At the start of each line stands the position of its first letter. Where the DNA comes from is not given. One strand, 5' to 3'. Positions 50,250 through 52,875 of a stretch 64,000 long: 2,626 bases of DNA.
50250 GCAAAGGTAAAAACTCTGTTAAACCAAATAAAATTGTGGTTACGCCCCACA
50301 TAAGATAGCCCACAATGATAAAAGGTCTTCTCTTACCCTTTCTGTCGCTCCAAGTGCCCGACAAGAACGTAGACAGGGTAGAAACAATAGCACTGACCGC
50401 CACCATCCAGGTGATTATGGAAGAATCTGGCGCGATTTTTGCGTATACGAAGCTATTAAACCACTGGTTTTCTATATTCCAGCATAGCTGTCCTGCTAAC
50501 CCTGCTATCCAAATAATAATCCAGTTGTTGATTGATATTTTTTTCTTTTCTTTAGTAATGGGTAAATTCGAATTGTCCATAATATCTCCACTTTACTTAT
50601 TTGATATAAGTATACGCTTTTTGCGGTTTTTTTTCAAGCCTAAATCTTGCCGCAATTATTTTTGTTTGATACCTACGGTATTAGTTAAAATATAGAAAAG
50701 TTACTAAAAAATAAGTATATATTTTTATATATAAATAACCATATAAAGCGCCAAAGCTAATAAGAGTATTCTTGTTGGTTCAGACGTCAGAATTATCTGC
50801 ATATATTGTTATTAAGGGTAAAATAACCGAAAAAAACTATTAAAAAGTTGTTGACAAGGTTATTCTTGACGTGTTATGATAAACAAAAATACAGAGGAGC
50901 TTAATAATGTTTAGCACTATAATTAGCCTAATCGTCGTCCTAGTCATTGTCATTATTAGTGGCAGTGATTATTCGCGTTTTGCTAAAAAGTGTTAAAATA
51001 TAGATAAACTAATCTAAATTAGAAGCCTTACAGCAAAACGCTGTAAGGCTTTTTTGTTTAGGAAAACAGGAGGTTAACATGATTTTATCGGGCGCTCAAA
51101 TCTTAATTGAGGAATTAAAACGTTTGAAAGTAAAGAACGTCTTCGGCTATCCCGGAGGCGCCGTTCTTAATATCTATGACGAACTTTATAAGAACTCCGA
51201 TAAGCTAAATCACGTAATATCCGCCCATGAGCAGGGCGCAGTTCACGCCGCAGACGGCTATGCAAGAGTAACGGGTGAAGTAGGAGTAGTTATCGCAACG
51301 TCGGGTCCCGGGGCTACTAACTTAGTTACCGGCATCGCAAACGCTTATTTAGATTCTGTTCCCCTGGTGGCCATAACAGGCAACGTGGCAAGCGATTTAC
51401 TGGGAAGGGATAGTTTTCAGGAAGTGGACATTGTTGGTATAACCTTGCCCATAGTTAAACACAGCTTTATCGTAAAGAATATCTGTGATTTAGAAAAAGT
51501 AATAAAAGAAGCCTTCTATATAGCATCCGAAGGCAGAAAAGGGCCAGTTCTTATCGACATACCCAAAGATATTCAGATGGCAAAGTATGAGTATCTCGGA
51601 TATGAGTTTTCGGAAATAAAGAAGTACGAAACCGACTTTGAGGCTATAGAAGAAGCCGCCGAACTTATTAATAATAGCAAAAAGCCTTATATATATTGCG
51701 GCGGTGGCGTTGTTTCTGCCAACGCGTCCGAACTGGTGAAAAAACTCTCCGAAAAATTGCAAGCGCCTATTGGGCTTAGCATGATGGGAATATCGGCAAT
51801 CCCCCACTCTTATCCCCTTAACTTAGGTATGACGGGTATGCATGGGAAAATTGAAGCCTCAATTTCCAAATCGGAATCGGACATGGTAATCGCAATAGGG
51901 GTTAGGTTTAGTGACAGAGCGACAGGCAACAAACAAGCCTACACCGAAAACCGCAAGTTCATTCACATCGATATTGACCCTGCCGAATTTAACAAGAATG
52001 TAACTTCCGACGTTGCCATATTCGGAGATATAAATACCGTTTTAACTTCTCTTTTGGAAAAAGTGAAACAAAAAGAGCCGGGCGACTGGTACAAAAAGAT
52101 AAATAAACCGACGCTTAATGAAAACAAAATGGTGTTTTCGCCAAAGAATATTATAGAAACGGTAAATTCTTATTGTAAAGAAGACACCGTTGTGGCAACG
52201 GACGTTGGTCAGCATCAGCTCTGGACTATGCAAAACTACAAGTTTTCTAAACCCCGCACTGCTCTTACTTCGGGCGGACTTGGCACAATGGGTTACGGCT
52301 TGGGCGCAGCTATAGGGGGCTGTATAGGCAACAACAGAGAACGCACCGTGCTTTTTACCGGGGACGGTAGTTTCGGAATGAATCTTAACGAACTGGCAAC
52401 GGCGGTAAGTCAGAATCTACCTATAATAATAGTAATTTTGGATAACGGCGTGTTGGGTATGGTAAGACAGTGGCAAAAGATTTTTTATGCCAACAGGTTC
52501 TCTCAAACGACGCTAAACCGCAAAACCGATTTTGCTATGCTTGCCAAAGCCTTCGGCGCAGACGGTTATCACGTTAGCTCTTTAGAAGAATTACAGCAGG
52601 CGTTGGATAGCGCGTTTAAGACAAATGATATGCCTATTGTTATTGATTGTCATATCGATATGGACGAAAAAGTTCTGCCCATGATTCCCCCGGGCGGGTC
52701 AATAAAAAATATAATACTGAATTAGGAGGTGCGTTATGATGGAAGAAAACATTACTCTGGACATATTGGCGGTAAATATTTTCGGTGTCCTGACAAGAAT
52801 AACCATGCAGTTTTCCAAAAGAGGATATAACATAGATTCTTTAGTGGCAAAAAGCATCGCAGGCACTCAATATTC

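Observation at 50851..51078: Ile/Val/Leu-rich leader peptide with terminator and complementary antiterminator upstream of ilvB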

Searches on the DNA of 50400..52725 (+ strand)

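Call 5: search_rna_families(source=window, start=50400, end=51300, threshold=evalue, max_evalue=10, show_alignments=3)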
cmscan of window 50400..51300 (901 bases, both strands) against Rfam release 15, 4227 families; matches with E-value up to 10: 19.
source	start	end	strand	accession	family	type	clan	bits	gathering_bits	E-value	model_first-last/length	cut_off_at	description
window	50968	51060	+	RF04312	trpB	Cis-reg;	-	26.1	59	0.31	1-107/107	no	trpB ncRNA motif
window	51020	51066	+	RF02433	SpF36_sRNA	Gene; sRNA;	-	25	48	0.49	4-48/51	no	Streptococcus sRNA SpF36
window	50808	50882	+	RF01592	plasmodium_snoR17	Gene; snRNA; snoRNA; CD-box;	-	24.1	51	3.6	1-80/80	no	small nucleolar RNA snoR17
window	50911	51053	+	RF01822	RsaJ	Gene; sRNA;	-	21.2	100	0.012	1-287/287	no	RNA Staph. aureus A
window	50879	51057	+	RF02390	sau-41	Gene; sRNA;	-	20.7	80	1.4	1-156/156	no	Staphylococcus sRNA sau-41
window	50981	51058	+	RF02414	rli60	Gene; sRNA;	-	20.6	60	5.7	1-191/191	no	Listeria sRNA rli60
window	50947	51061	+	RF01771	rnk_leader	Cis-reg; leader;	-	18.5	50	2.8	1-109/109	no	Enterobacteria rnk leader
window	50984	51082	+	RF02526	SSRC34_1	Gene; sRNA;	-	18.4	64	10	1-128/128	no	Streptococcus sRNA SSRC34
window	50915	51058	-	RF02774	KatA_thermometer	Cis-reg; thermoregulator;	-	18.1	111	3.1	1-154/154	no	KatA 5' UTR thermometer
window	50772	50886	+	RF04278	MIR4372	Gene; miRNA;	CL00145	17.8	100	4.4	1-123/123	no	MIR4372 microRNA precursor family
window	50890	51042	-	RF02815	Lig_thermometer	Cis-reg; thermoregulator;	-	17.5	51.5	9.4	1-205/205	no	Lig 5' UTR thermometer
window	51005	51117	-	RF01459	rliE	Gene; sRNA;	-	16.8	90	4.7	80-197/222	no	Listeria sRNA rliE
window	51008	51062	+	RF02067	STnc310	Gene; sRNA;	-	16.3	40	3.8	1-61/61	no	Salmonella enterica sRNA STnc310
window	50460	50554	-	RF01459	rliE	Gene; sRNA;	-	16.1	90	6.2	1-222/222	no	Listeria sRNA rliE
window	50973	51041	-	RF03566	mir-4875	Gene; miRNA;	-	15.7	90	6.5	1-73/73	no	mir-4875 microRNA precursor family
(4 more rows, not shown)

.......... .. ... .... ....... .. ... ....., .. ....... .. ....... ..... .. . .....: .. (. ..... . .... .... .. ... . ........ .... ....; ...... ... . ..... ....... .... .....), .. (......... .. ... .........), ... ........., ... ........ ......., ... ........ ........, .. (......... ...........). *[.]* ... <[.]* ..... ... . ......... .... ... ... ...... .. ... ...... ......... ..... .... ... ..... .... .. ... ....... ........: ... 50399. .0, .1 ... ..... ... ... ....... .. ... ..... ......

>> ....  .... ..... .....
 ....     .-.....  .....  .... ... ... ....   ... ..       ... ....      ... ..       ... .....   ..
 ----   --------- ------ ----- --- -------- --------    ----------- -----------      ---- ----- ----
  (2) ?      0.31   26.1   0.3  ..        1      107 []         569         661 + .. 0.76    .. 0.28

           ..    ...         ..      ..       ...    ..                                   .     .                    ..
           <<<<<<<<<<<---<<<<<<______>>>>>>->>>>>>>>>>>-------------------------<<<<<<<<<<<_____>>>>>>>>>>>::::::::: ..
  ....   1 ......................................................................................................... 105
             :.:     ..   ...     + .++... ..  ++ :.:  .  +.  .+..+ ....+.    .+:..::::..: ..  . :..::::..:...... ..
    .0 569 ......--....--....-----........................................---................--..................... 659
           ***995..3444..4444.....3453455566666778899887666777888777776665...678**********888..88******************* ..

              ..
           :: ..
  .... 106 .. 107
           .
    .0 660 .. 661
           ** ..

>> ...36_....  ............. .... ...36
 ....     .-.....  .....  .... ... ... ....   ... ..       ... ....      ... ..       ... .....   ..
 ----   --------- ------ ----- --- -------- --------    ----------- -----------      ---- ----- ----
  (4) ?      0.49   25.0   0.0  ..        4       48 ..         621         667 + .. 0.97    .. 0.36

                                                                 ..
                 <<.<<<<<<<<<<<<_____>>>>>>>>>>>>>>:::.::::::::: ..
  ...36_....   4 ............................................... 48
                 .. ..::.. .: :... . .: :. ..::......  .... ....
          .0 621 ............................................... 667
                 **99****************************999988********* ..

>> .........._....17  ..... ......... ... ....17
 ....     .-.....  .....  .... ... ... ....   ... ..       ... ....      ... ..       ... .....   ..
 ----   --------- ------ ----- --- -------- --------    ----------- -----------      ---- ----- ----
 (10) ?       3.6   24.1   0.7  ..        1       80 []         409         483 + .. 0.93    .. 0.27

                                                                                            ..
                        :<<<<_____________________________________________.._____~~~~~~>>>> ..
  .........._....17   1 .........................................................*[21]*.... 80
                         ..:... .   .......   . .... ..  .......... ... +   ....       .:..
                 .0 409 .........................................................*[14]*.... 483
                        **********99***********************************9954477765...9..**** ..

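Call 8: search_dna_similar(query=window:50600-52700:+, collection=plasmids, mode=near, max_rows=5)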
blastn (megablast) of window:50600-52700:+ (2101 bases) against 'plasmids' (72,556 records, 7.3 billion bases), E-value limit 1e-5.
No match.

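Call 28: search_rna_families(sources=[L002, L003, L005, L007, L008, L012, L013, L016, L019, L024, L025, L027, L030, L038, L054, L057, L064, L069, L086], threshold=gathering)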
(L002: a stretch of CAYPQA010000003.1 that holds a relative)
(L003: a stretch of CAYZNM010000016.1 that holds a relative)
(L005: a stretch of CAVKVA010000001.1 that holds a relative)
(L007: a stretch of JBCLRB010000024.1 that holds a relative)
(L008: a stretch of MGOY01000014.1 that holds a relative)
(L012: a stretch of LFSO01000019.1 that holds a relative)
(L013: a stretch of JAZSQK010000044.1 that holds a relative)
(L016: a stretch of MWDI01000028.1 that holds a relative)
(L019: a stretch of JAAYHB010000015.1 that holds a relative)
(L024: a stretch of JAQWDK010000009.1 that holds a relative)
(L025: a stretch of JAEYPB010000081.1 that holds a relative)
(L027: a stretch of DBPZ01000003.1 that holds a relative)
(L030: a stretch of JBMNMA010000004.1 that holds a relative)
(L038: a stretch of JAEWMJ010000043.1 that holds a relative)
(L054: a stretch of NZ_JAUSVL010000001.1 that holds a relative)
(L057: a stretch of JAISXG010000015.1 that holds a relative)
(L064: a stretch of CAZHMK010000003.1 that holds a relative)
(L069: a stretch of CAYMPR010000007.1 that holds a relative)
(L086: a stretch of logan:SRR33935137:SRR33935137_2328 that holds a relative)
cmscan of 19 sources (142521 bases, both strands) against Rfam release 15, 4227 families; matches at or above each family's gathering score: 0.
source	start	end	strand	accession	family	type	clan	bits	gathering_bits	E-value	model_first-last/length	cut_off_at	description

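Call 65: search_rna_families(sources=[L011, L026, L033, L049, L052, L056, L058, L061, L063, L065, L066, L068, L070, L071, L072, L073, L076, L077, L078, L079], threshold=gathering)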
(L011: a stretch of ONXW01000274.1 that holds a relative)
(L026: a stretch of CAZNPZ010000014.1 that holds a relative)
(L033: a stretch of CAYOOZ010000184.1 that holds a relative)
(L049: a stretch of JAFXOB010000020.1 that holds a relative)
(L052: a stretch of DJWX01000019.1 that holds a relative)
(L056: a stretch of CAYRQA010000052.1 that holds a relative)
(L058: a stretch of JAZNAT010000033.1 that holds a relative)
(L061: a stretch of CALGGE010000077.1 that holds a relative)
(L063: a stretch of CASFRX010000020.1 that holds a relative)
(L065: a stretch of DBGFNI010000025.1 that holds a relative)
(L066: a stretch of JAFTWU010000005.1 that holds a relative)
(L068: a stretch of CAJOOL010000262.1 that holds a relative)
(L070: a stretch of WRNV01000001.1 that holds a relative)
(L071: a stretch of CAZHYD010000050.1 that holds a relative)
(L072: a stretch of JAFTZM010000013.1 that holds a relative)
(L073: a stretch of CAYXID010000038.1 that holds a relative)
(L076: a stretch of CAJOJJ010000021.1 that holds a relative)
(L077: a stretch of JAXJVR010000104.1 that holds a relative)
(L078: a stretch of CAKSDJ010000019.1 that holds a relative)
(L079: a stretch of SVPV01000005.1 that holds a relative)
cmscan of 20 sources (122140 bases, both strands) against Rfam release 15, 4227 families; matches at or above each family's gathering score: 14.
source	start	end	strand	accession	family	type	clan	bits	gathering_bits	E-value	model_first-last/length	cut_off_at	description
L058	1223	1616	+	RF00023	tmRNA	Gene;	CL00001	159.6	47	9.2e-63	1-374/374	no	transfer-messenger RNA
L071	2679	2932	+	RF00230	T-box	Cis-reg; leader;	-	132.3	93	6.8e-29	1-219/219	no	T-box leader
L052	2680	2924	+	RF00230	T-box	Cis-reg; leader;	-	131.9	93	9e-29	1-219/219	no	T-box leader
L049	375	626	+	RF00230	T-box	Cis-reg; leader;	-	124.3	93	7.9e-27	1-219/219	no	T-box leader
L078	2675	2931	+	RF00230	T-box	Cis-reg; leader;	-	122.2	93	2.8e-26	1-219/219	no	T-box leader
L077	2620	2894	+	RF00230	T-box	Cis-reg; leader;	-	115.7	93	1.3e-24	1-219/219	no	T-box leader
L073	979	1219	+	RF00230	T-box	Cis-reg; leader;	-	107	93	2.3e-22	1-219/219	no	T-box leader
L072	2714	2959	+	RF00230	T-box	Cis-reg; leader;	-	106.9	93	2.4e-22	1-219/219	no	T-box leader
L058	1748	2062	+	RF00230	T-box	Cis-reg; leader;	-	105.5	93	5.5e-22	1-219/219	no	T-box leader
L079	987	1226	+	RF00230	T-box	Cis-reg; leader;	-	102.9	93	2.7e-21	1-219/219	no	T-box leader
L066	2673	2923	+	RF00230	T-box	Cis-reg; leader;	-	98.8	93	3e-20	1-219/219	no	T-box leader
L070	6325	6398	+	RF00005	tRNA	Gene; tRNA;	CL00001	69.4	29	8.7e-13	1-71/71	no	tRNA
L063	278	349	-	RF00005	tRNA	Gene; tRNA;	CL00001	66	29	7.3e-12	1-71/71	no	tRNA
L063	387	460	-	RF00005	tRNA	Gene; tRNA;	CL00001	59.5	29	4.7e-10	1-71/71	no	tRNA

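Call 70: build_rna_model(alignment_id=A2, structure=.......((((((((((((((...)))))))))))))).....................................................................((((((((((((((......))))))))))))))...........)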
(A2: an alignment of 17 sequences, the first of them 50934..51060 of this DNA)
Model R1 built from alignment A2 (17 sequences, 152 columns); structure: as given.
model positions 123; base pairs 28; branch points 1; effective number of sequences 7.01; information 0.59 bits per position. Calibrated on 0.2 Mb of random sequence (short: E-values are rough).
structure used (alignment columns):
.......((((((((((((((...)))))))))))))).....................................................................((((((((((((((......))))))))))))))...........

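Call 71: search_with_rna_model(model_id=R1, sources=[window, L001, L002, L003, L004, L005, L006, L007, L008, L009, L010, L011, L012, L013, L014, L015, L016, L017, L018, L019, L020, L021, L022, L023, L024, L025, L026, L027, L028, L029, L030, L031, L032, L033, L034, L035, L036, L037, L038, L039, L040, L041, L042, L043, L044, L045, L046, L047, L048, L049, L050, L051, L052, L053, L054, L055, L056, L057, L058, L059, L060, L061, L062, L063, L064, L065, L066, L067, L068, L069, L070, L071, L072, L073, L074, L075, L076, L077, L078, L079, L080, L083, L084, L085, L086, L087, L088, L089, L091], max_evalue=0.01, make_alignment=true)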
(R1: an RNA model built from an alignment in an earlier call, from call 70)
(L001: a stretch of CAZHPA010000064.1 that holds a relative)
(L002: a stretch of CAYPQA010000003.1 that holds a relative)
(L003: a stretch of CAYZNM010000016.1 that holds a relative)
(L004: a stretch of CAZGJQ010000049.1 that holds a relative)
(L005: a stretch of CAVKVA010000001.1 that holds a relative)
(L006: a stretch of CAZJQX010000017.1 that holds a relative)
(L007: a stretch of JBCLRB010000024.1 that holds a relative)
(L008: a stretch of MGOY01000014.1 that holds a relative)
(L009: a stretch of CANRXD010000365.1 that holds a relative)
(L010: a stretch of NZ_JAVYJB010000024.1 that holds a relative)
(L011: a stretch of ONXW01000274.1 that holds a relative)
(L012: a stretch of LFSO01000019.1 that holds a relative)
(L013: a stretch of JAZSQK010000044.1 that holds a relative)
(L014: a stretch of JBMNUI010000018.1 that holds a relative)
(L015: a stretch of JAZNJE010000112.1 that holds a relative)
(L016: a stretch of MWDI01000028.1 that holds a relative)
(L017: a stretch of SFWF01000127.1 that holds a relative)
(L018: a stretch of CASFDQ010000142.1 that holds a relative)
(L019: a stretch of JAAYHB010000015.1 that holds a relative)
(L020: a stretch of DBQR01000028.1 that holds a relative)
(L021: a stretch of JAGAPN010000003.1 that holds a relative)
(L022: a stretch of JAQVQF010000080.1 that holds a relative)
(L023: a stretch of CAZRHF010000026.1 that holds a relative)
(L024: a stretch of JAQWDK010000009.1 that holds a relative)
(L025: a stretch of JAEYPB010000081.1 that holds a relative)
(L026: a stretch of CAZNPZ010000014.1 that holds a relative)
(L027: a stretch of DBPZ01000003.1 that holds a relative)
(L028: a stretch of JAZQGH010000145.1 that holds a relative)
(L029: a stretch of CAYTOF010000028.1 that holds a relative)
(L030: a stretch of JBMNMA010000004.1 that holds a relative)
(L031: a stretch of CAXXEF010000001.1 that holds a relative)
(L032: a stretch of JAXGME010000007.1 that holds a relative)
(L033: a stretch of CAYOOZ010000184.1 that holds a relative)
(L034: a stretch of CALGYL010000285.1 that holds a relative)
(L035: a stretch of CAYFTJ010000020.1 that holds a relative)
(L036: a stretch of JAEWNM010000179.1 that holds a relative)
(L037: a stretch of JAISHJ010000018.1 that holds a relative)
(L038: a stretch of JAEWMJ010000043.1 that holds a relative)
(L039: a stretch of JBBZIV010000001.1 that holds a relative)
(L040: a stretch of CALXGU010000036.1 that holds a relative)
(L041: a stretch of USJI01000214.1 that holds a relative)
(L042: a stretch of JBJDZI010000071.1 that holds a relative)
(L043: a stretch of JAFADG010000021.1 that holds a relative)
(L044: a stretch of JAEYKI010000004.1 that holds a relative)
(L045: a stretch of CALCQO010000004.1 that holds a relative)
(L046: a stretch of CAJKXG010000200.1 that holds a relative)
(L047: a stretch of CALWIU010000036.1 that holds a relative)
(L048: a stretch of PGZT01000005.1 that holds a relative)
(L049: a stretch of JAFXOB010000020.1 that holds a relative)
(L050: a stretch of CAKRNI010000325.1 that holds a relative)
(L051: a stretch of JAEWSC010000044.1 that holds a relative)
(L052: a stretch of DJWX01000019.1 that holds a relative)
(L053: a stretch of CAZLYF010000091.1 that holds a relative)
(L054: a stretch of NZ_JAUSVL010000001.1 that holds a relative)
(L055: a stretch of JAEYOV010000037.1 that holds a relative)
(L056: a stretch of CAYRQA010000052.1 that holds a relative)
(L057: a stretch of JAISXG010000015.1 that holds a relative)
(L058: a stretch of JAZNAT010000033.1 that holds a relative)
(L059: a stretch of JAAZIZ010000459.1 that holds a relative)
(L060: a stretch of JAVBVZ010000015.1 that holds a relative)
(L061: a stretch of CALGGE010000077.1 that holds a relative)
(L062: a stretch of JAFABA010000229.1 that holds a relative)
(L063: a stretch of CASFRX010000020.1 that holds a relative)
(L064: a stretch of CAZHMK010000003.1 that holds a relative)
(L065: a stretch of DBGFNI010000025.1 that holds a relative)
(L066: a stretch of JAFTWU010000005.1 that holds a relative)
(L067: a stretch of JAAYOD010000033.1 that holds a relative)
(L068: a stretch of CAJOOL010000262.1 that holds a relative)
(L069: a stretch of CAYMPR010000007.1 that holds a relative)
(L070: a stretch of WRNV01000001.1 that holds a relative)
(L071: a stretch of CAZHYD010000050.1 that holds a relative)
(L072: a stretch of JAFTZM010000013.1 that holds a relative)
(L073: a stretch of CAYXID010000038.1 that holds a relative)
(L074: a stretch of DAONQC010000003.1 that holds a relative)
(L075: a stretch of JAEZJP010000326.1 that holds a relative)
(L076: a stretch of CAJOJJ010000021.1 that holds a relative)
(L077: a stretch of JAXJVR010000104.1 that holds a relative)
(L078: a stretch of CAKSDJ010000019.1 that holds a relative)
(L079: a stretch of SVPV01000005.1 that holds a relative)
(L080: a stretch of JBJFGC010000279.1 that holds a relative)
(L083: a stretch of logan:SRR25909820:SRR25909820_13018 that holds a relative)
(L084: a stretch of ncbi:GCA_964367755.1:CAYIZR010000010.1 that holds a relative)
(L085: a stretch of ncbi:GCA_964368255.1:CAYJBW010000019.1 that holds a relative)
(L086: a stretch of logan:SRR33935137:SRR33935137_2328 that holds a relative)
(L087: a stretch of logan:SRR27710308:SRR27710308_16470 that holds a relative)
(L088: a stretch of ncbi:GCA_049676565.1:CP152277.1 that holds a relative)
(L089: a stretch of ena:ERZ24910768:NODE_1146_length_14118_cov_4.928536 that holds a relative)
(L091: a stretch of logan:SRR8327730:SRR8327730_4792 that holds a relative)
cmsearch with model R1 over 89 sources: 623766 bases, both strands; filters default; matches with E-value up to 0.01: 42.
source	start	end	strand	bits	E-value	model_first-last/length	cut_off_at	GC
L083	2360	2482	+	116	1.8e-22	1-123/123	no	0.31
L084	2362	2484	+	114.6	3.6e-22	1-123/123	no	0.29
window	50937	51060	+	113.8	5.6e-22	1-123/123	no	0.31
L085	2361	2485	+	104.7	5.5e-20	1-123/123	no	0.33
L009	164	305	+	100.4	4.6e-19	1-123/123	no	0.4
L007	2697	2839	+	98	1.5e-18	1-123/123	no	0.38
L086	2343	2471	+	96.5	3.2e-18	1-123/123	no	0.29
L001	1433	1557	+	95.3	6e-18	1-123/123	no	0.27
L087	954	1094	+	94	1.2e-17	1-123/123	no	0.29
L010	2759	2897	+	93.5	1.5e-17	1-123/123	no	0.41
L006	2849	2966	+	87.3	3.4e-16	1-123/123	no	0.41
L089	309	446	+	86.8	4.4e-16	1-123/123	no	0.35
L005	2851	2967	+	85.5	8.4e-16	1-123/123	no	0.41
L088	1365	1491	+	83.4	2.4e-15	1-123/123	no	0.28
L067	2850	2974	+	80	1.3e-14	1-123/123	no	0.37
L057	2772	2896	+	79.8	1.5e-14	1-123/123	no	0.44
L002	2864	2983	+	75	1.6e-13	1-123/123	no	0.41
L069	2861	2982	+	69.9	2.2e-12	1-123/123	no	0.37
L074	2820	2938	+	69.2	3e-12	1-123/123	no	0.37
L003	2868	2984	+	55.9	2.5e-09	1-123/123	no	0.43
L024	2773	2929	+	52.1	1.7e-08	1-123/123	no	0.39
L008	2852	2973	+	48.9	8.5e-08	1-123/123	no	0.3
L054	2834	2964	+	48.1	1.2e-07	1-123/123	no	0.5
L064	2835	2976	+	47.1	2.1e-07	1-123/123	no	0.32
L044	2823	2958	+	45.5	4.7e-07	1-123/123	no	0.46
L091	1340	1474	+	45.2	5.4e-07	1-123/123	no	0.32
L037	2866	2988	+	42.8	1.8e-06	1-123/123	no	0.34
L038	2818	2941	+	42.7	1.9e-06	1-123/123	no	0.44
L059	243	370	+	36.3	4.8e-05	1-123/123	no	0.51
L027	2658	2792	+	34.1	0.00015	1-123/123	no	0.45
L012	2766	2943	+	33.9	0.00016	1-123/123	no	0.32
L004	2783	2960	+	33.7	0.00018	1-123/123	no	0.4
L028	2827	2967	+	33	0.00025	1-123/123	no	0.38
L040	2824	2978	+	32.6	0.00031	1-123/123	no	0.32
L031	2785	2931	+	31.6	0.0005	1-123/123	no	0.46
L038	2608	2718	+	30.8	0.00078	1-123/123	no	0.36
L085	2439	2536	-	29.8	0.0012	1-123/123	no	0.35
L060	2821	2935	+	29.5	0.0015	1-123/123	no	0.46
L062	5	132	+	27.7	0.0036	1-123/123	no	0.51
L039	2833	2948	+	27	0.005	1-123/123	no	0.44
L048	2791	2965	+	26.8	0.0058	1-123/123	no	0.34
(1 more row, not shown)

Alignment A3: 42 matches aligned to the model, 206 columns, each read 5' to 3' on its own strand. Consensus structure (alignment columns), stored with it:
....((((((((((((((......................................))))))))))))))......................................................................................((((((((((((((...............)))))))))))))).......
